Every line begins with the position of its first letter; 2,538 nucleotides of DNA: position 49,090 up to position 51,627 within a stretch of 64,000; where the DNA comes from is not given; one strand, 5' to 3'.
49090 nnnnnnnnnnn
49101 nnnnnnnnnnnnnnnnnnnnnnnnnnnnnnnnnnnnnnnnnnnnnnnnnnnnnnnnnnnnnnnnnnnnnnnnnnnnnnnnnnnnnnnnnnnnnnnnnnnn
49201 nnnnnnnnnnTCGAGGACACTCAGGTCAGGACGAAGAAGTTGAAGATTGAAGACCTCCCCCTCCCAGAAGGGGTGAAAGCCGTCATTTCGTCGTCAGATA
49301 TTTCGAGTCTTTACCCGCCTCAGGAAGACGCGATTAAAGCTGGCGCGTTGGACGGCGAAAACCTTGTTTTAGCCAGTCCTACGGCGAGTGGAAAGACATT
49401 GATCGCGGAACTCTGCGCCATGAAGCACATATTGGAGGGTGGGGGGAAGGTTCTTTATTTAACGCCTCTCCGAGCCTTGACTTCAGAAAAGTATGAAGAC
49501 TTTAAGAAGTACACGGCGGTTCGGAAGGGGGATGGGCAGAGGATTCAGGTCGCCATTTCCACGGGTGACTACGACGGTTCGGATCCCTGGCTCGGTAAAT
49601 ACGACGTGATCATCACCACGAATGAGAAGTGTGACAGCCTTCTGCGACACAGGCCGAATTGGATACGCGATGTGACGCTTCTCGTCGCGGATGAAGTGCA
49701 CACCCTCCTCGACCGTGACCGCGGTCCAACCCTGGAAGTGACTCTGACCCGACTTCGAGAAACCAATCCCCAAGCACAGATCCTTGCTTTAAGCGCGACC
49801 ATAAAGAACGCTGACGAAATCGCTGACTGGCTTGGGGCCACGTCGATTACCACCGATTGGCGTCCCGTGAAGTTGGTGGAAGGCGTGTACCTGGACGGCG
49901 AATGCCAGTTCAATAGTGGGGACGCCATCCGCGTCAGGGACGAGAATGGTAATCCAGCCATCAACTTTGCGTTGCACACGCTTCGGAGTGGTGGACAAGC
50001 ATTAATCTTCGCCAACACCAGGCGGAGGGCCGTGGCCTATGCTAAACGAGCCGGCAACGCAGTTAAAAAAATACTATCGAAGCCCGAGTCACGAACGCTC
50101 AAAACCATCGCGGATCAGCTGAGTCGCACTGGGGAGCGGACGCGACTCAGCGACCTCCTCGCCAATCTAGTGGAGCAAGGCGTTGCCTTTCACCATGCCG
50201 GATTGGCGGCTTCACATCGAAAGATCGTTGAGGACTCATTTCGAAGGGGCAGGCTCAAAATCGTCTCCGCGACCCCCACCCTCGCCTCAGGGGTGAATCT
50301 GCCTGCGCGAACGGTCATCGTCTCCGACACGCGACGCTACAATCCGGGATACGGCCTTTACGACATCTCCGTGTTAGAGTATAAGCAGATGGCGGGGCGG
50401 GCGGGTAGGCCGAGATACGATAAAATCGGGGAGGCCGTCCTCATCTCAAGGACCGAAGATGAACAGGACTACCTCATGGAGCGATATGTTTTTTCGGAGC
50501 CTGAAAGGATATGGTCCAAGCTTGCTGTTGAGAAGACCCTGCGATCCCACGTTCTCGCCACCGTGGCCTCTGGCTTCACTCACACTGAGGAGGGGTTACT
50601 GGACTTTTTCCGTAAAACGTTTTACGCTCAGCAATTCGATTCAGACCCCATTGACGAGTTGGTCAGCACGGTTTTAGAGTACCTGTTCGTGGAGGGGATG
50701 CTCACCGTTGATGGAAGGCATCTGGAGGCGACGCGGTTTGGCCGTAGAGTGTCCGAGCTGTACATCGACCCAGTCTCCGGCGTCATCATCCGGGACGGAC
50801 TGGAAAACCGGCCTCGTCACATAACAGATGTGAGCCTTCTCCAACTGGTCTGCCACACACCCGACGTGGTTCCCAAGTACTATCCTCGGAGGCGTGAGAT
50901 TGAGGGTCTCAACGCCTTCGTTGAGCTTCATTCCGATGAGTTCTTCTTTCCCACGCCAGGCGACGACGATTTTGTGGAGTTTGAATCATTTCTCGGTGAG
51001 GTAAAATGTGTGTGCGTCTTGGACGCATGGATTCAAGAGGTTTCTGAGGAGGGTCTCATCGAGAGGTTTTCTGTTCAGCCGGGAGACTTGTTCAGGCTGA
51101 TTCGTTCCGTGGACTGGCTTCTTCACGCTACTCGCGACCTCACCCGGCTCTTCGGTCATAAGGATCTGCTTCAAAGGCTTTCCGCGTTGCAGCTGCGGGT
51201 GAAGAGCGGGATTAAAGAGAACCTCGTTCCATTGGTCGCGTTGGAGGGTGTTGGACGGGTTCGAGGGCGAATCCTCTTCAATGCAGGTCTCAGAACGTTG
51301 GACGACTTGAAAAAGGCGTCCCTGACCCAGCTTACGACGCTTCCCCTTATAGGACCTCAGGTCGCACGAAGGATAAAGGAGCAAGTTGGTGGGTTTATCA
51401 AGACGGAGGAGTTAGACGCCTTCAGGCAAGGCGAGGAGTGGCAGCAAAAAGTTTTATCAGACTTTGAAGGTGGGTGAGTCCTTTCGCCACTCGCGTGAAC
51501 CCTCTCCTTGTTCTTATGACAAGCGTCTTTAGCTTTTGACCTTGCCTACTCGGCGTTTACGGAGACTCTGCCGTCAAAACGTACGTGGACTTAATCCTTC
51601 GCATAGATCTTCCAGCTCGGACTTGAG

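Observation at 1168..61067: Self-complementary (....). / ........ tracts at 16 intergenic sites, absent from genes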

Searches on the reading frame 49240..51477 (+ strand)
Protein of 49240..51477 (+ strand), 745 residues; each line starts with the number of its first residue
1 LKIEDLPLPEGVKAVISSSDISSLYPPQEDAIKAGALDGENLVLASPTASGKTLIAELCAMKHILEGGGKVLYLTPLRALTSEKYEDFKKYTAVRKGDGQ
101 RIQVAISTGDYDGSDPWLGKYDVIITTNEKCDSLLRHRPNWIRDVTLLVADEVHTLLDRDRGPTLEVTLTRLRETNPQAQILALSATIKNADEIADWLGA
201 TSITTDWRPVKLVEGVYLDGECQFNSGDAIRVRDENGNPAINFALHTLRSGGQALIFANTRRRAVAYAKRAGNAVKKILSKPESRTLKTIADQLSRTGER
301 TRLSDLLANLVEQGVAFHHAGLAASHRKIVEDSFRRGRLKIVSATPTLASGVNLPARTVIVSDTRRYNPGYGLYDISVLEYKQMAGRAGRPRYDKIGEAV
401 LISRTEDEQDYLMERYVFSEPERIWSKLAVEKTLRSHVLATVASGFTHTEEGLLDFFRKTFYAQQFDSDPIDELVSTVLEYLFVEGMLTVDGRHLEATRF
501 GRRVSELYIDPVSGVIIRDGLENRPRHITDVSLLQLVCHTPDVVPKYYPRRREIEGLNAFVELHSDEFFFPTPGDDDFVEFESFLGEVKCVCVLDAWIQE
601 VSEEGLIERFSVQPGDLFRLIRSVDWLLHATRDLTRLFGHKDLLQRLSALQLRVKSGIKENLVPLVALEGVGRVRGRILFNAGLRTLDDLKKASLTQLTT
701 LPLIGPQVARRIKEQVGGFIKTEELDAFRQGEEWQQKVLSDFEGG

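Call 7: search_protein_families(library=pfam, proteins=[window:49240-51477:+])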
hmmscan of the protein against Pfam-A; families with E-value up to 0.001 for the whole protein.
window:49240-51477:+ (745 aa): 7 families
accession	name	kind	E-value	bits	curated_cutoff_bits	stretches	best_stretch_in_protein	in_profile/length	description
PF00270.35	DEAD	-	2.9e-32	112.2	26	1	26-193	2-166/167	DEAD/DEAH box helicase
PF21280.2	Helicase_dom4_arc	-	5.8e-29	100.9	27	1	532-657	2-125/125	Archaeal helicase, domain 4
PF00271.37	Helicase_C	-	4.8e-12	46.5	23.5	1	304-391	31-109/110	Helicase conserved C-terminal domain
PF04851.21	ResIII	-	1.1e-09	38.8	22.5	1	23-189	3-163/164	Type III restriction enzyme, res subunit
PF14520.12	HHH_5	-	1.1e-07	32.7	27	1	665-715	4-54/57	Helix-hairpin-helix domain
PF00633.29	HHH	-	1.3e-05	25.2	24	1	686-713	1-28/30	Helix-hairpin-helix motif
PF20470.4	HTH_61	-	8.6e-05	23.3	24.3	1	397-488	1-91/92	Helix-turn-helix domain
